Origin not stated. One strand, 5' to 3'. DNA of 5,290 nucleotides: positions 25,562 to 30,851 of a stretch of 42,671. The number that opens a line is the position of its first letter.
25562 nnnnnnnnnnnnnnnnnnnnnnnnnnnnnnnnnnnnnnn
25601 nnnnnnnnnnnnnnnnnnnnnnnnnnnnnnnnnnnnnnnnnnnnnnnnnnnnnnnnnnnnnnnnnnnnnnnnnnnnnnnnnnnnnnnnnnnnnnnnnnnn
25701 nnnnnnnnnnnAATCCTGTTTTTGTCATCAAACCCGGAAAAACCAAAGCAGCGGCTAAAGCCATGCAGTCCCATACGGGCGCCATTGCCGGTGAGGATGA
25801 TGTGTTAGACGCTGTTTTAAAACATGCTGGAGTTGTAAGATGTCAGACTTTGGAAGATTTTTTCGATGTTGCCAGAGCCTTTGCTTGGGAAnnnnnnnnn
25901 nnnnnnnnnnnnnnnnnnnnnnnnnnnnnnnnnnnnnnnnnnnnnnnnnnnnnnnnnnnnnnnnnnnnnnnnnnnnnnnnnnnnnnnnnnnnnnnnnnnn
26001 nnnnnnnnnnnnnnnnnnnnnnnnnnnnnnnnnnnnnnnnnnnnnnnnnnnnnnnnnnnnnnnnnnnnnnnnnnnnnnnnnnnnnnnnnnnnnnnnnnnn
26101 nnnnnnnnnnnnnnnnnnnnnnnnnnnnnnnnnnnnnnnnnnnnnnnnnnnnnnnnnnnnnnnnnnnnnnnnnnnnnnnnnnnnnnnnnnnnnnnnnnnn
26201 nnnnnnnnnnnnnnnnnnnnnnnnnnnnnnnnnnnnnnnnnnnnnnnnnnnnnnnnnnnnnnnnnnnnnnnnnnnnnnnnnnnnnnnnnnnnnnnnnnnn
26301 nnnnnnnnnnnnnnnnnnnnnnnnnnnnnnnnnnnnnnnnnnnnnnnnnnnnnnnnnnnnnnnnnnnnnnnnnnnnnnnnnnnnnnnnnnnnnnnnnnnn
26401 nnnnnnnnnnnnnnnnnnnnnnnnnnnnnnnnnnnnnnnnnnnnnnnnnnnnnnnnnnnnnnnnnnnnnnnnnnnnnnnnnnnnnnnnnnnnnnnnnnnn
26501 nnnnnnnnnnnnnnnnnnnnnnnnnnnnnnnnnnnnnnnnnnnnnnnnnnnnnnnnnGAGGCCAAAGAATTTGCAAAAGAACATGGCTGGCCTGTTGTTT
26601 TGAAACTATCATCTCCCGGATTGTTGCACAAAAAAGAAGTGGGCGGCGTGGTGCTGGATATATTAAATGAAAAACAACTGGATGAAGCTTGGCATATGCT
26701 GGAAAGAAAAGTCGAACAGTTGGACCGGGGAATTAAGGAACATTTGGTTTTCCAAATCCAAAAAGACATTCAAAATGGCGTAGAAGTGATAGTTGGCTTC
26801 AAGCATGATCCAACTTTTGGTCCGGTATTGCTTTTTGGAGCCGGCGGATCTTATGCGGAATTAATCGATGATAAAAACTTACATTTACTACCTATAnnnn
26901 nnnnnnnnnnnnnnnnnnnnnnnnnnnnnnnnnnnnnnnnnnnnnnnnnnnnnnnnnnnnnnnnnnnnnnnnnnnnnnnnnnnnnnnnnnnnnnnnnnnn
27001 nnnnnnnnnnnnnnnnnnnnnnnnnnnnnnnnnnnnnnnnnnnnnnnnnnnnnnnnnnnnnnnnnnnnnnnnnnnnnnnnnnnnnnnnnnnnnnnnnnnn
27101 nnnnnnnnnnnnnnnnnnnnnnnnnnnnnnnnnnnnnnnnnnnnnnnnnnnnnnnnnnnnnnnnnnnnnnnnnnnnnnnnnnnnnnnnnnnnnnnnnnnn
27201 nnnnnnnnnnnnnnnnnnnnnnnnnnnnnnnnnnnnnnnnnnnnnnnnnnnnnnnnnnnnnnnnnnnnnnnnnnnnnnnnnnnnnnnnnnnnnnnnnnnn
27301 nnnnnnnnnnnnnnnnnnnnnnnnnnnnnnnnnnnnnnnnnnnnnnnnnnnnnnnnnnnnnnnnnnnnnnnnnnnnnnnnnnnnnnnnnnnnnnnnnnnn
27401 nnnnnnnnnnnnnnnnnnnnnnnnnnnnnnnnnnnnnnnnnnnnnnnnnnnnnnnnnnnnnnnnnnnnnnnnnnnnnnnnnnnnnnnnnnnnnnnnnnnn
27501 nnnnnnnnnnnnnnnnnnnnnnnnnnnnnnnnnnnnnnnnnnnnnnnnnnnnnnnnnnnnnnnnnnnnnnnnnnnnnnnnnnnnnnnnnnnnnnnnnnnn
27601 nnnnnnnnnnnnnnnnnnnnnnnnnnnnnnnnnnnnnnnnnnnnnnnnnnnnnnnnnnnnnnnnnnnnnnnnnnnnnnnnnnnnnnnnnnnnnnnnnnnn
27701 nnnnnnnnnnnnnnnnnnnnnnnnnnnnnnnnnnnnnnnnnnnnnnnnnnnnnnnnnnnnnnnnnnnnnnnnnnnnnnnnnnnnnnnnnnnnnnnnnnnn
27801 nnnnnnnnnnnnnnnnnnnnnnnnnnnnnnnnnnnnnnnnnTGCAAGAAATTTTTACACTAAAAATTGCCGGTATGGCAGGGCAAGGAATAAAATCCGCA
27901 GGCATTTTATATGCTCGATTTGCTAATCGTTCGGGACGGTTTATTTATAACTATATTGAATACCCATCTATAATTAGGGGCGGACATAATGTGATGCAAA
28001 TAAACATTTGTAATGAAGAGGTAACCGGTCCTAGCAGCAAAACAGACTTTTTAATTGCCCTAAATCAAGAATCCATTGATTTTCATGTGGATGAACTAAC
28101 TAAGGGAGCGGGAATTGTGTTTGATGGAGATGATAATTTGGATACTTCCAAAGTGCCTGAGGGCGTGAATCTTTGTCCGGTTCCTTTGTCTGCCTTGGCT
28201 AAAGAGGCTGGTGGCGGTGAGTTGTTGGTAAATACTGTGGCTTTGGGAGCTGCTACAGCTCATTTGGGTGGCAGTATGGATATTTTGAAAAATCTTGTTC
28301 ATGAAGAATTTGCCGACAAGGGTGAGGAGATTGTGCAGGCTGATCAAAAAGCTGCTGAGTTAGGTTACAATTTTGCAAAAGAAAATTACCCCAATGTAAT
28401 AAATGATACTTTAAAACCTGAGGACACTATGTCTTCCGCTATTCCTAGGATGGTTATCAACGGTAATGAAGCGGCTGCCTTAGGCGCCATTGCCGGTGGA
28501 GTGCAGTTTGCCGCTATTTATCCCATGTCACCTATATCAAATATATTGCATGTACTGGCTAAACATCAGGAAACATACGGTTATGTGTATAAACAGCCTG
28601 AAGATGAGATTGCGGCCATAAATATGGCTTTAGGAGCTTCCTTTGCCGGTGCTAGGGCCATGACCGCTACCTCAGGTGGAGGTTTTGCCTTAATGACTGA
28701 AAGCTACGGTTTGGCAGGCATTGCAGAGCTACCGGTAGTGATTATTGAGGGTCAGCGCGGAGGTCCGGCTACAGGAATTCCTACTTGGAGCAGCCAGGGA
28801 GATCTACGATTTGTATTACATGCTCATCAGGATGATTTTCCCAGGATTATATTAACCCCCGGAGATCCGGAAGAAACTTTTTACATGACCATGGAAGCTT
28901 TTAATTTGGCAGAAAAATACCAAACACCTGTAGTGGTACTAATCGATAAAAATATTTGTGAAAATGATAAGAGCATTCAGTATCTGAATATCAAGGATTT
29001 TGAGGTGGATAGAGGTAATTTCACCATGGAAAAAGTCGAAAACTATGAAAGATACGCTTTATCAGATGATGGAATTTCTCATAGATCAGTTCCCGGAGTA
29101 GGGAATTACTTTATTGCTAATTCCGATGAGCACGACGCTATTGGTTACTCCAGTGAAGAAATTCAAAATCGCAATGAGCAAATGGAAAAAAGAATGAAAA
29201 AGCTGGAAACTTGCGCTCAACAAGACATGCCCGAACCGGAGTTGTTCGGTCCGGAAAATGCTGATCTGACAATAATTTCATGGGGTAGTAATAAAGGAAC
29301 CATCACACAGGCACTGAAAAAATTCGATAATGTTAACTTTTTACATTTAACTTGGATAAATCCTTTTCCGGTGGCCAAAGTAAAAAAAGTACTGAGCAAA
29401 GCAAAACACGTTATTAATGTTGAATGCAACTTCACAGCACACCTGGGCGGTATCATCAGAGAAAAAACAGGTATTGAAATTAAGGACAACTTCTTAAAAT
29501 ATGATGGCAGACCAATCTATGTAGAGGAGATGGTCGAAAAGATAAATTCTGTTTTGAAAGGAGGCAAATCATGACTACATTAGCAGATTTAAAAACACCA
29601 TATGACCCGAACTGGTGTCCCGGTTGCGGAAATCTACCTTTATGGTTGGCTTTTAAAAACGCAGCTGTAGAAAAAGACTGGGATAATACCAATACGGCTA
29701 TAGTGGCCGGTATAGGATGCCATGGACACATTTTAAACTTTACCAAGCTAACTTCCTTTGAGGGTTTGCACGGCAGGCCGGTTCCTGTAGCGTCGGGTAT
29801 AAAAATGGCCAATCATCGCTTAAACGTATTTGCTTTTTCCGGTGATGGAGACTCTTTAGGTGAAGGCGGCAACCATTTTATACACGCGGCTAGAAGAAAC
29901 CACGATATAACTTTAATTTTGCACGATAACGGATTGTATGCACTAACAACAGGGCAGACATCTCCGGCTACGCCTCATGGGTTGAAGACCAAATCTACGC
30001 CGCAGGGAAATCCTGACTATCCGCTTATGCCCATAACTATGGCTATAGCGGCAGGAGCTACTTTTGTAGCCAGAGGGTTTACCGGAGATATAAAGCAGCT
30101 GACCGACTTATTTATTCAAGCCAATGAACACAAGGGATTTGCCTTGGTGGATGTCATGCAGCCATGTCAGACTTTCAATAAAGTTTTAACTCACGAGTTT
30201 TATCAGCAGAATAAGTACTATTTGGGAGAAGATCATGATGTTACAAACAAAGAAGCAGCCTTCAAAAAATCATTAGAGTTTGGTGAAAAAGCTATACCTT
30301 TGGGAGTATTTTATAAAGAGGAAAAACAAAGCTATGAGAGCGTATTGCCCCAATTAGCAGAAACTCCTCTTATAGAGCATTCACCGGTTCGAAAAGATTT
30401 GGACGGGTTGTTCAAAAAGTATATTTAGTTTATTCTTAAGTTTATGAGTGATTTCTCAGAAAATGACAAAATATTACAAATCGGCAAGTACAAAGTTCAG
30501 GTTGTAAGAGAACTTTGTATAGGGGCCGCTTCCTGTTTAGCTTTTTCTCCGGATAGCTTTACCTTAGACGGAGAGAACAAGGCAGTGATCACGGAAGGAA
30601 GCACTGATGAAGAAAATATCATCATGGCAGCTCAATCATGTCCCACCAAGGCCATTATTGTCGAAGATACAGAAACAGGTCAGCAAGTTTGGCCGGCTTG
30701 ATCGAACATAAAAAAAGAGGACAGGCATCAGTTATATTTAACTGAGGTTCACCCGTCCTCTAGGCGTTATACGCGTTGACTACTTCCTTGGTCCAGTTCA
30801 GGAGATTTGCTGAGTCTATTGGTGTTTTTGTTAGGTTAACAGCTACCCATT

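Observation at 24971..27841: ADP-forming acetyl-CoA synthetase fused to an FNR-type FAD/NAD(P) reductase domain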

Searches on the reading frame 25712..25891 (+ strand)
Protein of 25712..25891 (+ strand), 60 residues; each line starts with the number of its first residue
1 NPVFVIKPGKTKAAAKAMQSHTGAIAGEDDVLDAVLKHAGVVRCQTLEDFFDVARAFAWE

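Call 46: search_solved_structures(query=window:25712-25891:+, max_evalue=1, show_alignments=5)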
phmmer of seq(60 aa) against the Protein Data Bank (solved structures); distinct sequences matched with E-value up to 1: 15.
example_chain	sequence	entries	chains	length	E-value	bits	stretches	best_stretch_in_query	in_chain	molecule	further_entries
8wzu_A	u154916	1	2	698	7.6e-14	54.4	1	2-58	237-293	4-hydroxybutyrate--CoA ligase [ADP-forming]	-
4xyl_A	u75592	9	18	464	2.9e-10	43.2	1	2-59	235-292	alpha subunit of Acyl-CoA synthetase (NDP forming) | Acyl-CoA synthetase (NDP forming) | alpha subunit of acetyl-CoA synthetase (NDP forming)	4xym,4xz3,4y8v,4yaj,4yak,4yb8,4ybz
2csu_A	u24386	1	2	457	1.2e-08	38.1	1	2-58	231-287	457aa long hypothetical protein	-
9y43_A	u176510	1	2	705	1.3e-06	31.8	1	2-60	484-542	3-hydroxypropionate--CoA ligase [ADP-forming]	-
7cm9_A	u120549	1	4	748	0.058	17.2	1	2-51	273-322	DMSP lyase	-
9isq_A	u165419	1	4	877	0.065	17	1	2-54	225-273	Protein acetyltransferase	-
9it0_A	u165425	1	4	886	0.067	17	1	2-54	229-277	Protein acetyltransferase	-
6mzg_F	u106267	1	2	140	0.17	15.8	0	21-46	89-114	Truncated Darpin-D1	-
6s8l_F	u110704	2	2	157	0.51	14.2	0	21-46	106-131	Designed ankyrin repeat protein (DARPIN) D1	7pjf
6s8k_F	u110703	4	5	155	0.55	14.1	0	21-46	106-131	Designed ankyrin repeat protein (DARPIN) D1 | Darpin D1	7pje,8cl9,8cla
5eib_E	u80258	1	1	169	0.73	13.8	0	21-46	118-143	Designed ankyrin repeat protein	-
4drx_E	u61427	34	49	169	0.73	13.8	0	21-46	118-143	Designed ankyrin repeat protein (DARPIN) D1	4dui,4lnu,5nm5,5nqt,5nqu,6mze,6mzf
6bbn_P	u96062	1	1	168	0.74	13.7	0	21-46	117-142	DARPin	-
9f23_B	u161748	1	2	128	0.81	13.6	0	20-46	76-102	DARPin DP2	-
7alr_F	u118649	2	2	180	0.93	13.4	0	21-46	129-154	Designed Ankyrin Repeat Protein (DARPIN) D1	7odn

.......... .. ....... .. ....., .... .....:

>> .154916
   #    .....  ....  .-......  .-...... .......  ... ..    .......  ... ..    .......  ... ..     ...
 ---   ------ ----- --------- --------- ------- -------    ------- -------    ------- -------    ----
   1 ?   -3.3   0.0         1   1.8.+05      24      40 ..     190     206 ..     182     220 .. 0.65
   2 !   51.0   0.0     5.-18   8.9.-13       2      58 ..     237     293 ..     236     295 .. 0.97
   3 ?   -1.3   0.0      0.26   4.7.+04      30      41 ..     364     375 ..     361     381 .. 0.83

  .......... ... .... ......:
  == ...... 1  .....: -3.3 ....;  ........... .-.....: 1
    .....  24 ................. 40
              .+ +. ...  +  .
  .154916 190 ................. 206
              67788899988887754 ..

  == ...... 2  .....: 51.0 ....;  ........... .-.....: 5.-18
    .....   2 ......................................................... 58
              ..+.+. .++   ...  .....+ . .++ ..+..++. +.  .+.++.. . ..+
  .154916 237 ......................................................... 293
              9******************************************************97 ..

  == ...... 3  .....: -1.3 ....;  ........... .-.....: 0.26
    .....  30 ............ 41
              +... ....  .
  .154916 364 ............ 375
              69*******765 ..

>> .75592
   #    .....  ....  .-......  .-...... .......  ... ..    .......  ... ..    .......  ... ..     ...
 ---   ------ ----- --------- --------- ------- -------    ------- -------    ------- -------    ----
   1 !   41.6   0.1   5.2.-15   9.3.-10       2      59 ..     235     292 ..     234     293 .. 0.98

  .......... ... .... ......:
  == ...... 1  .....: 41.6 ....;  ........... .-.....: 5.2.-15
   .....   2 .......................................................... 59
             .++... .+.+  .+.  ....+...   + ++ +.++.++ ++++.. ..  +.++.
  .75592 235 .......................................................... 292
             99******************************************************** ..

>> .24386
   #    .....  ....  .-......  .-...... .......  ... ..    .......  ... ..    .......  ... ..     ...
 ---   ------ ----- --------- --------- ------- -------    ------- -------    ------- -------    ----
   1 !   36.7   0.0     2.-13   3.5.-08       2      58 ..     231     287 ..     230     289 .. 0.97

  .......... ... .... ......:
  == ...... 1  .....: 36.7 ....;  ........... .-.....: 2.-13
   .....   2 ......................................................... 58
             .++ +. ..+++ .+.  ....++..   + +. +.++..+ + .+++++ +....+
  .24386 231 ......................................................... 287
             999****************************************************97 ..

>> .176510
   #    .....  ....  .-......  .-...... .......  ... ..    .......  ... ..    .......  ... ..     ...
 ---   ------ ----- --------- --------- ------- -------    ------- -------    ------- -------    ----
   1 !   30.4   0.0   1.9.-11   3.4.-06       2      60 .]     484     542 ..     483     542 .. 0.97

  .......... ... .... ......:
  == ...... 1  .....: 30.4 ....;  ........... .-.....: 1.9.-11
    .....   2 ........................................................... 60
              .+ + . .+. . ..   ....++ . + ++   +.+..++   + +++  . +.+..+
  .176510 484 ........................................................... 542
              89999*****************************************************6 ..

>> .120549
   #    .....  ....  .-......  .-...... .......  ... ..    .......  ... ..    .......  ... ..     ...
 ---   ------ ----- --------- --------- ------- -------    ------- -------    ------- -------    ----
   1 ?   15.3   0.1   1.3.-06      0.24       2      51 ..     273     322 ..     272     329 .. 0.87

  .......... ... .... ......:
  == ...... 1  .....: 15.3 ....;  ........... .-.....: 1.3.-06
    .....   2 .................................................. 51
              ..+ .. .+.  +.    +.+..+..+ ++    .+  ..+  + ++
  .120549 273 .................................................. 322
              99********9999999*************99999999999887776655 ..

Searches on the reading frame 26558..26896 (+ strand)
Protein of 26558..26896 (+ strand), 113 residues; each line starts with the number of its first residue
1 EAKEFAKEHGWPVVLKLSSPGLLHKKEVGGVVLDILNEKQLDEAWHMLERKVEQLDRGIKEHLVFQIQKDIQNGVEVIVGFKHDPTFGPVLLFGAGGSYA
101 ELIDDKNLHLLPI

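Call 65: search_solved_structures(query=window:26558-26896:+, max_evalue=0.01, show_alignments=4)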
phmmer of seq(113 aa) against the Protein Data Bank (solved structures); distinct sequences matched with E-value up to 0.01: 8.
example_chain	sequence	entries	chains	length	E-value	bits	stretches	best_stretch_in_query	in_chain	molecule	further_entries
1wr2_A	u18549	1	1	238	5.3e-20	75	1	1-113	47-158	hypothetical protein PH1789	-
4xyl_B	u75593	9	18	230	1.3e-18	70.6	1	1-112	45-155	beta subunit of Acyl-CoA synthetase (NDP forming) | Uncharacterized protein | beta subunit of acetyl-CoA synthetase (NDP forming)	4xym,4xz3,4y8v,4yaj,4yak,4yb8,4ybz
8wzu_A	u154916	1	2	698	3.8e-18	69.1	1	1-113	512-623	4-hydroxybutyrate--CoA ligase [ADP-forming]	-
9y43_A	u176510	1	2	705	6.2e-15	58.7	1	2-113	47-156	3-hydroxypropionate--CoA ligase [ADP-forming]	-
7cm9_A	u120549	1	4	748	6.8e-14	55.3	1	3-112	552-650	DMSP lyase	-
9isb_A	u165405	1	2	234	2.2e-10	44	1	1-97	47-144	Protein acetyltransferase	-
9isq_A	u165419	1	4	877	6.5e-10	42.5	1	1-98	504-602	Protein acetyltransferase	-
9it0_A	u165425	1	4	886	6.5e-10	42.5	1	1-98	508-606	Protein acetyltransferase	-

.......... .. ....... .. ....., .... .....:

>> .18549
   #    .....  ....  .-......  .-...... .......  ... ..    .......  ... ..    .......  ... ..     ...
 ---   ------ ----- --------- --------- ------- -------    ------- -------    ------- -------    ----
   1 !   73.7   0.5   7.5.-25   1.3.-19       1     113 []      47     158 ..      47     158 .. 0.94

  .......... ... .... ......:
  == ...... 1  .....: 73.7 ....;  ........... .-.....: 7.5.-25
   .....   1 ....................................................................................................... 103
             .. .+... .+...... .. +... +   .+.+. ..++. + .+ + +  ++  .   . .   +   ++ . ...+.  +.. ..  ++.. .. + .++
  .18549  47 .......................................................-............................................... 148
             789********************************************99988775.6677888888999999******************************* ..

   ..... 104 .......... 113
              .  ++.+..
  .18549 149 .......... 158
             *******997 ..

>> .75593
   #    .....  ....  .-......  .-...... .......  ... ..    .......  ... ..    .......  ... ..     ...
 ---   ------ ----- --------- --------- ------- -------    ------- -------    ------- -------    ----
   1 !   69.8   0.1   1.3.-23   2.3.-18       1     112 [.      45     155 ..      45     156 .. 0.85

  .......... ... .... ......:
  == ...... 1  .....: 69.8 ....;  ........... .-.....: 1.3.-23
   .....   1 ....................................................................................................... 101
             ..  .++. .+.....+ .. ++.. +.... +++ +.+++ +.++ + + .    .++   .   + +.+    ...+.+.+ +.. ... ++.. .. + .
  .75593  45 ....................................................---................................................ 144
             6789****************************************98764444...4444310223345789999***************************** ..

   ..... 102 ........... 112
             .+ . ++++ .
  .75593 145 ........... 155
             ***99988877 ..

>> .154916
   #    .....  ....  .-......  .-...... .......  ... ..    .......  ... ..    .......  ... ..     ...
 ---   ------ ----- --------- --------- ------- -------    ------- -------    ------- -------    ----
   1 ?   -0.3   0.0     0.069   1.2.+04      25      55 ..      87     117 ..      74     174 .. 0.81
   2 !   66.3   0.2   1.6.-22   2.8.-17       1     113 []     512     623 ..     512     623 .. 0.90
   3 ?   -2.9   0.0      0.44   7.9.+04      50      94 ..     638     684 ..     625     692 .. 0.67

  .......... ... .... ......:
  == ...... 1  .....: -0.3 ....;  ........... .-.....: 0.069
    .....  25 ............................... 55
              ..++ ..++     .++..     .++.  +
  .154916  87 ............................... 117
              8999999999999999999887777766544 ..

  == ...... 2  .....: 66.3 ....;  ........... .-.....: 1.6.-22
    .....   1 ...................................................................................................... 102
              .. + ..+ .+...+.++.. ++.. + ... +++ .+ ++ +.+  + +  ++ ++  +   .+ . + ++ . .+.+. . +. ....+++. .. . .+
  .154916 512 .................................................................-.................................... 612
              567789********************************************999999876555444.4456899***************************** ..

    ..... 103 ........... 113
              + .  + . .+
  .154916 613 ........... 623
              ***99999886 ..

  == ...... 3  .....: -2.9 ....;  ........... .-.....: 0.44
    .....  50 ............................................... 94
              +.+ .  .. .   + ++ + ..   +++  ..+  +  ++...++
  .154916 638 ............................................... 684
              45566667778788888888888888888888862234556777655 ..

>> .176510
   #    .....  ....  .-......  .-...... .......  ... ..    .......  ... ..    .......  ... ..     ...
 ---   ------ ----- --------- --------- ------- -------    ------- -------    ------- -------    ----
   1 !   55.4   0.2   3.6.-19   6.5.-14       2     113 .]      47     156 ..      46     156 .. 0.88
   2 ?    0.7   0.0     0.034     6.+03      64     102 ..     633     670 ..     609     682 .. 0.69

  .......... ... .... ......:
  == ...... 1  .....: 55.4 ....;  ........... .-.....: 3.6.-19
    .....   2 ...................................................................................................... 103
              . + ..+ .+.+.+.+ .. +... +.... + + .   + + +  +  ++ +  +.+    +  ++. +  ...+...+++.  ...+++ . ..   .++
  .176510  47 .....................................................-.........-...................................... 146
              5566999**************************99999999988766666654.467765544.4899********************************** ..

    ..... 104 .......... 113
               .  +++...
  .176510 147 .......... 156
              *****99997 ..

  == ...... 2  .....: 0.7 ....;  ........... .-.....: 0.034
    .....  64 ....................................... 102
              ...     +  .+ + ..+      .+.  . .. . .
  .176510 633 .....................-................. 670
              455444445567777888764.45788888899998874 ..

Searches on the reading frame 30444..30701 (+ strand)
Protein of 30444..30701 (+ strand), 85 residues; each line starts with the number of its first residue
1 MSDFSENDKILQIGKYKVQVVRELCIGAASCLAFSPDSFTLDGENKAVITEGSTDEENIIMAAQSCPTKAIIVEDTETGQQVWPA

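Call 7: search_protein_families(library=pfam, proteins=[window:30444-30701:+], max_evalue=0.001)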
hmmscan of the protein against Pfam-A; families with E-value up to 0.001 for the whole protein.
window:30444-30701:+ (85 aa): 3 families
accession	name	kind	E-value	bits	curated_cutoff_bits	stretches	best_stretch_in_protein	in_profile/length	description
PF13370.11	Fer4_13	-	2.4e-09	38.2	24.5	1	23-72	4-57/58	4Fe-4S single cluster domain of Ferredoxin I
PF13459.11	Fer4_15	-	6.6e-09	36.8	22.4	1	20-73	3-66/66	4Fe-4S single cluster domain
PF06902.16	Fer4_19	-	9.9e-05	22.7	24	1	17-68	7-56/64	Divergent 4Fe-4S mono-cluster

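Call 60: search_protein_families(library=ncbifam, proteins=[window:30444-30701:+], max_evalue=0.00001)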
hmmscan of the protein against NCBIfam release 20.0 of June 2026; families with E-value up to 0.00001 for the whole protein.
window:30444-30701:+ (85 aa): 0 families
